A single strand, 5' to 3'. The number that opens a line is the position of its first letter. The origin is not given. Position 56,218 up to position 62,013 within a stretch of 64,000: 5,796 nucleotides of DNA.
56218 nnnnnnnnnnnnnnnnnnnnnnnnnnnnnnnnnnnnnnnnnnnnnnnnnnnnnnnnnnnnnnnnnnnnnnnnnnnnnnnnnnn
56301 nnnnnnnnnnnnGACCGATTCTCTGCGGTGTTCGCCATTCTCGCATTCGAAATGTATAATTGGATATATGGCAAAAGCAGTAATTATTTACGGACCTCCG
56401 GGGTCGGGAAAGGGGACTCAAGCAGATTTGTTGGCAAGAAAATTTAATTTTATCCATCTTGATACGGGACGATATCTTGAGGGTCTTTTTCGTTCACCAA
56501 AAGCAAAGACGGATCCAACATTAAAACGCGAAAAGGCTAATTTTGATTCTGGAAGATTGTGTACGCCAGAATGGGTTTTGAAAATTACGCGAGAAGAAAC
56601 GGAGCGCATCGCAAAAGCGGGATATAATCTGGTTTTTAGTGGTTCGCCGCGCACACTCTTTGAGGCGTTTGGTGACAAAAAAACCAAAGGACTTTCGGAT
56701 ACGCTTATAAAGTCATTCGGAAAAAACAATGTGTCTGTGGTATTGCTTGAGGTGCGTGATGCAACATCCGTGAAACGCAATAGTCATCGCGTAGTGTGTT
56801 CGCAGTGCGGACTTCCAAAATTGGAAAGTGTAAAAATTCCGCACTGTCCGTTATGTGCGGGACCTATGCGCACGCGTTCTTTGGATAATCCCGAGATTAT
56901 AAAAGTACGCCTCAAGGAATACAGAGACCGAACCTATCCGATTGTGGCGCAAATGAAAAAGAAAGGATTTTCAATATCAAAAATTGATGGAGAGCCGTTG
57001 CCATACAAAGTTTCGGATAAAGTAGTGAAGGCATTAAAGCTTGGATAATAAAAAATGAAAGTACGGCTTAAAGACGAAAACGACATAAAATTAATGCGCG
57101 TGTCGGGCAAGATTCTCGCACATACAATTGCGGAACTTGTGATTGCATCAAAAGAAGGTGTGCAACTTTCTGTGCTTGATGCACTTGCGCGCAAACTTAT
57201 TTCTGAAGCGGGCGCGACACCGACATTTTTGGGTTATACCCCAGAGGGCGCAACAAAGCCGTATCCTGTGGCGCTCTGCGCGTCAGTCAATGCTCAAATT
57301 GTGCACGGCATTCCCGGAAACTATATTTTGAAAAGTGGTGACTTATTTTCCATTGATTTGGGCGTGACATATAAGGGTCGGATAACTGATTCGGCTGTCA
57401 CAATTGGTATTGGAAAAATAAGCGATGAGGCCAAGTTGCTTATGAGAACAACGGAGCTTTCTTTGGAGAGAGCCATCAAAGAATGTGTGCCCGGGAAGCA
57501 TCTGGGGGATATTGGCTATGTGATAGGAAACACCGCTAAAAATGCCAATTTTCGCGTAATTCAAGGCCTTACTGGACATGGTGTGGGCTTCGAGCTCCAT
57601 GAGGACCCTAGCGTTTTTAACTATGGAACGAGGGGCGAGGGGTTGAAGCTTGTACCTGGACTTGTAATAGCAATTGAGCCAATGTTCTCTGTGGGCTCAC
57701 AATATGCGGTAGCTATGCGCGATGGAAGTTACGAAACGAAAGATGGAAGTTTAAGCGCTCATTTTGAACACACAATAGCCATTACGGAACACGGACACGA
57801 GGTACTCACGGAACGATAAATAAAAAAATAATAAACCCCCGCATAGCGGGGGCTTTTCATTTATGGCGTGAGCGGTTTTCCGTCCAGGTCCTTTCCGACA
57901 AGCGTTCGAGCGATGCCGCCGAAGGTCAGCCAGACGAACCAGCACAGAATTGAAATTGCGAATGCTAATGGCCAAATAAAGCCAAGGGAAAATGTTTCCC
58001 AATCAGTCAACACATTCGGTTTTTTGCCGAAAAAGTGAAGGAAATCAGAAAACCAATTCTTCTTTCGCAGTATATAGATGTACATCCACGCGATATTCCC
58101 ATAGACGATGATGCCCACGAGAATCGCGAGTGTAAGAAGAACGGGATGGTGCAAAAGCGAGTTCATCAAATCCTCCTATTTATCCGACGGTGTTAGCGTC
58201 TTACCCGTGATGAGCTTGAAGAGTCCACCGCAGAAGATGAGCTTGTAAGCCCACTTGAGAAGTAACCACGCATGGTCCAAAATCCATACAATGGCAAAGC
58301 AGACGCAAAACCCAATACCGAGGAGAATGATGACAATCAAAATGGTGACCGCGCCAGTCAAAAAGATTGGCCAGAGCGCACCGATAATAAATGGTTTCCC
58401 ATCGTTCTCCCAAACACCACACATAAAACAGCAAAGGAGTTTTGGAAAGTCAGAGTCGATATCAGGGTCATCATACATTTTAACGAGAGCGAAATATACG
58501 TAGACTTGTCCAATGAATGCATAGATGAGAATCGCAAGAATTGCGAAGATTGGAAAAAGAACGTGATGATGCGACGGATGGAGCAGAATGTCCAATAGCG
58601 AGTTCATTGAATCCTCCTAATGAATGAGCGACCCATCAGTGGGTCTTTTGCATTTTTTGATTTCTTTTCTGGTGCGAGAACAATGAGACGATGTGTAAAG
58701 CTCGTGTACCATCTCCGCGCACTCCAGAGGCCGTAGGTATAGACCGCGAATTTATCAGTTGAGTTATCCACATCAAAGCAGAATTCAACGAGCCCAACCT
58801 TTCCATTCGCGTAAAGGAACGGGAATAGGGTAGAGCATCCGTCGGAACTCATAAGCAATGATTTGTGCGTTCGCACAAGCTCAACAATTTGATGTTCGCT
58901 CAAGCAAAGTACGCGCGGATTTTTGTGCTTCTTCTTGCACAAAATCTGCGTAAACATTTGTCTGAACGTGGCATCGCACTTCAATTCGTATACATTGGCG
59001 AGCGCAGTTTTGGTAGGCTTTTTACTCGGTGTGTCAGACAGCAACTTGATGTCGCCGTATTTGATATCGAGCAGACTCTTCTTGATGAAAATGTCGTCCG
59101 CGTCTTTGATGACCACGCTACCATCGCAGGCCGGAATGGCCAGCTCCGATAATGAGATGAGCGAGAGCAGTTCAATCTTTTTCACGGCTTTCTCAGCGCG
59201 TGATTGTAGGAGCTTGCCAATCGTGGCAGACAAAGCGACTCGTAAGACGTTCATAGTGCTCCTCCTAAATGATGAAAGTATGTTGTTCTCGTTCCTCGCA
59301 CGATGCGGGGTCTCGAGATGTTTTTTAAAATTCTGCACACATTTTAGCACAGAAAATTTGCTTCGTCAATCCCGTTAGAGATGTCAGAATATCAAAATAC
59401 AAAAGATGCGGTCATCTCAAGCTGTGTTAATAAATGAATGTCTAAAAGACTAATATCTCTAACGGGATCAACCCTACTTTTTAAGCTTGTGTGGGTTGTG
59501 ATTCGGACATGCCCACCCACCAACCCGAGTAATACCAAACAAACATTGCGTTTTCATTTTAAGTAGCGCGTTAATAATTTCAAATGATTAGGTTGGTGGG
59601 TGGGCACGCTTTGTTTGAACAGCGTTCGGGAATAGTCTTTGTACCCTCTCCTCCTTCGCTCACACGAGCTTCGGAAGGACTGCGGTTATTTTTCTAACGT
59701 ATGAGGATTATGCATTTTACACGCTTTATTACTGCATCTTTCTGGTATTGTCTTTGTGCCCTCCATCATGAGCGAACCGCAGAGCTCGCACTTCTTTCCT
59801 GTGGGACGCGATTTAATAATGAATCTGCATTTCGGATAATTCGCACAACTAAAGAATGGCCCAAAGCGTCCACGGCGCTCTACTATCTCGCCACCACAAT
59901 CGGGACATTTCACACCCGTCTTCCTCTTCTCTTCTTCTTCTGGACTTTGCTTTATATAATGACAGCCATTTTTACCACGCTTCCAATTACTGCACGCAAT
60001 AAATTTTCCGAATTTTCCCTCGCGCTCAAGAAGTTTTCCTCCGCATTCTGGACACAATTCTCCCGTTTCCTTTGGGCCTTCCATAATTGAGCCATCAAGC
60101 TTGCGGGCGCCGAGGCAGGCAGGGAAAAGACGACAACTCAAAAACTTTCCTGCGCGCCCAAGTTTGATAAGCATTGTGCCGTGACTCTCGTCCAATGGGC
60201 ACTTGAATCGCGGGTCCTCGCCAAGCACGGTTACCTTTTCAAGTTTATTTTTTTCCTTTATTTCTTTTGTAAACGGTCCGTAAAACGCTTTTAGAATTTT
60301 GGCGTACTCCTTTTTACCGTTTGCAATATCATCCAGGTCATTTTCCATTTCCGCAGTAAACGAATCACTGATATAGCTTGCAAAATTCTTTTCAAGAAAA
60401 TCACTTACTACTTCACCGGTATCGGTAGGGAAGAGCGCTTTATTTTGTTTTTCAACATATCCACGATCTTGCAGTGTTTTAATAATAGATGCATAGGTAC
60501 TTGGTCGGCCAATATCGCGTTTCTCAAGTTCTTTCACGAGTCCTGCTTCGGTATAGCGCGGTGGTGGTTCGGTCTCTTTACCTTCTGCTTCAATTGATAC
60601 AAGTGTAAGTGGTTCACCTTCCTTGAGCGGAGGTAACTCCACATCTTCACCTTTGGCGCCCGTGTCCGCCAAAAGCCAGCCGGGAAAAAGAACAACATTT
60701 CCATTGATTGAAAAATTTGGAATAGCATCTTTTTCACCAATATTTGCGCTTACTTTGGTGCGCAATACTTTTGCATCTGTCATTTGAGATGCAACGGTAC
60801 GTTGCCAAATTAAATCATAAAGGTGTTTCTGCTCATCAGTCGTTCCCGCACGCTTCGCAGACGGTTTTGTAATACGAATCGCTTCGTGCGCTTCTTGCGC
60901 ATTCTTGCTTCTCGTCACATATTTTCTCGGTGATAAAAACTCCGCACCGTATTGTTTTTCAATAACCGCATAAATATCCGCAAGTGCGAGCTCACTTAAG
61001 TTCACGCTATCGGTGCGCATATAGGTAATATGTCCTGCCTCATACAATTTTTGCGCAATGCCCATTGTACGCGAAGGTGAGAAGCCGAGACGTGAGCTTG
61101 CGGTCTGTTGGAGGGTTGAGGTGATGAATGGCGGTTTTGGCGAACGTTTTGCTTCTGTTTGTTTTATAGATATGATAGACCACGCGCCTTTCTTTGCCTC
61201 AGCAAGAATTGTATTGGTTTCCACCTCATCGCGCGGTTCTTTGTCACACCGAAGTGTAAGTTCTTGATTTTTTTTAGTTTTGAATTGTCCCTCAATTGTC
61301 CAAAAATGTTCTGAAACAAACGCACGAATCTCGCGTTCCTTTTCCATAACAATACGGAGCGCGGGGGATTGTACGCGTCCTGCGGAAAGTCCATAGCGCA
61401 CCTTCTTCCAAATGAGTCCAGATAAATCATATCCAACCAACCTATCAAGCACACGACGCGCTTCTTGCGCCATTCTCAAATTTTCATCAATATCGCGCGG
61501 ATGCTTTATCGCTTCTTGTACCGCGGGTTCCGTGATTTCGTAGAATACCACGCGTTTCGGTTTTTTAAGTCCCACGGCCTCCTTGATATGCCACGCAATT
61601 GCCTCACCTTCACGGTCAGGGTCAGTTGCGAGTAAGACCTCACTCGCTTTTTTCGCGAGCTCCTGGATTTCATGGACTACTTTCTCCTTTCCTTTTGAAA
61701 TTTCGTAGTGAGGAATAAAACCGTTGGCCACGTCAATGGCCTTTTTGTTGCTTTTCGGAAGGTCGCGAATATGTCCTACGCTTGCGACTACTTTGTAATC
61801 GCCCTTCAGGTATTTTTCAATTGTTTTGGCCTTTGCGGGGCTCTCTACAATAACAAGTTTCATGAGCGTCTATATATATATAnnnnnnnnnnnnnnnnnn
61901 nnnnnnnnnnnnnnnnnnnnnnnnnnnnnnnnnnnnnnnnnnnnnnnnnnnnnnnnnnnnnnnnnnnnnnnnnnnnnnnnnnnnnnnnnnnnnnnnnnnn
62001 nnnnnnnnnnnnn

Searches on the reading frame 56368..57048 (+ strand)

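Call 49: search_protein_families(library=pfam, proteins=[window:56368-57048:+], max_evalue=0.01)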
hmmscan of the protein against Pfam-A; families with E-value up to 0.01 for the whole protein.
window:56368-57048:+ (226 aa): 6 families
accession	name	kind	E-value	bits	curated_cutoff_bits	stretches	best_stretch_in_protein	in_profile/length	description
PF00406.28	ADK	-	8.5e-20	71.9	26.8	1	7-200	1-150/151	Adenylate kinase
PF13207.12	AAA_17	-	8.5e-10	39.5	27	1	8-136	1-117/136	AAA domain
PF13238.12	AAA_18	-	0.00034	21.5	29.4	1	5-139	1-109/128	AAA domain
PF13671.12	AAA_33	-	0.00094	19.9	27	1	5-90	2-75/143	AAA domain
PF02224.24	Cytidylate_kin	-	0.0025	18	26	1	7-35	3-31/211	Cytidylate kinase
PF00004.35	AAA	-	0.0068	17.3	21.2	0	5-39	1-37/131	ATPase family associated with various cellular activities (AAA)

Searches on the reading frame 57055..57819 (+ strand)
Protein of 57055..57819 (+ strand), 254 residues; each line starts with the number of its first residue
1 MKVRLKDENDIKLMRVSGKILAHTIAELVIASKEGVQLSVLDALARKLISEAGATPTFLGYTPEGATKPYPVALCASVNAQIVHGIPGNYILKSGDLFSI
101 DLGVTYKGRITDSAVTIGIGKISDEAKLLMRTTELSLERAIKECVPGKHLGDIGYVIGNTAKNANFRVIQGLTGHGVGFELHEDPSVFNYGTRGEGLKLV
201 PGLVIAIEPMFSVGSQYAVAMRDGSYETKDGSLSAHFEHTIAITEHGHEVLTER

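Call 49: search_protein_families(library=pfam, proteins=[window:57055-57819:+], max_evalue=0.01)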
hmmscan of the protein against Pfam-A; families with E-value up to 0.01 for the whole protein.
window:57055-57819:+ (254 aa): 1 family
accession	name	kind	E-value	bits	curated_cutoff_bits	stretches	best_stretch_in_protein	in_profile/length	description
PF00557.29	Peptidase_M24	-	7.6e-38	130.8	23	1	13-245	2-208/208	Metallopeptidase family M24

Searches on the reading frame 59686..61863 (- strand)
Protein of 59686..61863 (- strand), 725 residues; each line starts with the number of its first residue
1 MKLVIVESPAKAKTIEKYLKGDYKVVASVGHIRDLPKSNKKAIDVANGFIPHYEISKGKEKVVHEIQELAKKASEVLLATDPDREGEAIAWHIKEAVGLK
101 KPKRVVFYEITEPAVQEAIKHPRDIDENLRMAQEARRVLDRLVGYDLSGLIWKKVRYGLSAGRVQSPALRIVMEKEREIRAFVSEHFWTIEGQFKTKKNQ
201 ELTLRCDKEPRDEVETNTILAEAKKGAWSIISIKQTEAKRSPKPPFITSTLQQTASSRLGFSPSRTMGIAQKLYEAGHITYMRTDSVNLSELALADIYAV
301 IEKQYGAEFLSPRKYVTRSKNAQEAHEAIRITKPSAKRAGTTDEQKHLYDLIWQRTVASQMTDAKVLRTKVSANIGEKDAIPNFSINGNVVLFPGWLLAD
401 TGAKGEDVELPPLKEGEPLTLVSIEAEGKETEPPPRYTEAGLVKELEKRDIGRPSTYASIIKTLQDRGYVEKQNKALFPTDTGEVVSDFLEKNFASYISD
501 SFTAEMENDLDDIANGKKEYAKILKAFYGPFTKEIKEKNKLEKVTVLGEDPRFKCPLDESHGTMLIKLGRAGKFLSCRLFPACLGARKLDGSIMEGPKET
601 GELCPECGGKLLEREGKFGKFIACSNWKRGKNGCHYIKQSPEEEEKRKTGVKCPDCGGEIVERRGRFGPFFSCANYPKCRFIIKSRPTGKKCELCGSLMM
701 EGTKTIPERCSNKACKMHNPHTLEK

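Call 53: search_protein_families(library=pfam, proteins=[window:59686-61863:-], max_evalue=0.0001)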
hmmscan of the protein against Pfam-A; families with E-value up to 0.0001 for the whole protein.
window:59686-61863:- (725 aa): 4 families
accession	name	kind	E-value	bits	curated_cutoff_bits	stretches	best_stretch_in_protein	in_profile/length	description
PF01131.25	Topoisom_bac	-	5.1e-126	421.4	35.1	1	125-524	2-410/411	DNA topoisomerase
PF01396.24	Zn_ribbon_Top1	-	9.5e-28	96.2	32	2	650-685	1-36/39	Topoisomerase DNA binding C4 zinc finger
PF01751.28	Toprim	-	5.3e-25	87.9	23.1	1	2-110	1-96/96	Toprim domain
PF13662.12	Toprim_4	-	7.8e-05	23.3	25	0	3-98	3-75/85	Toprim domain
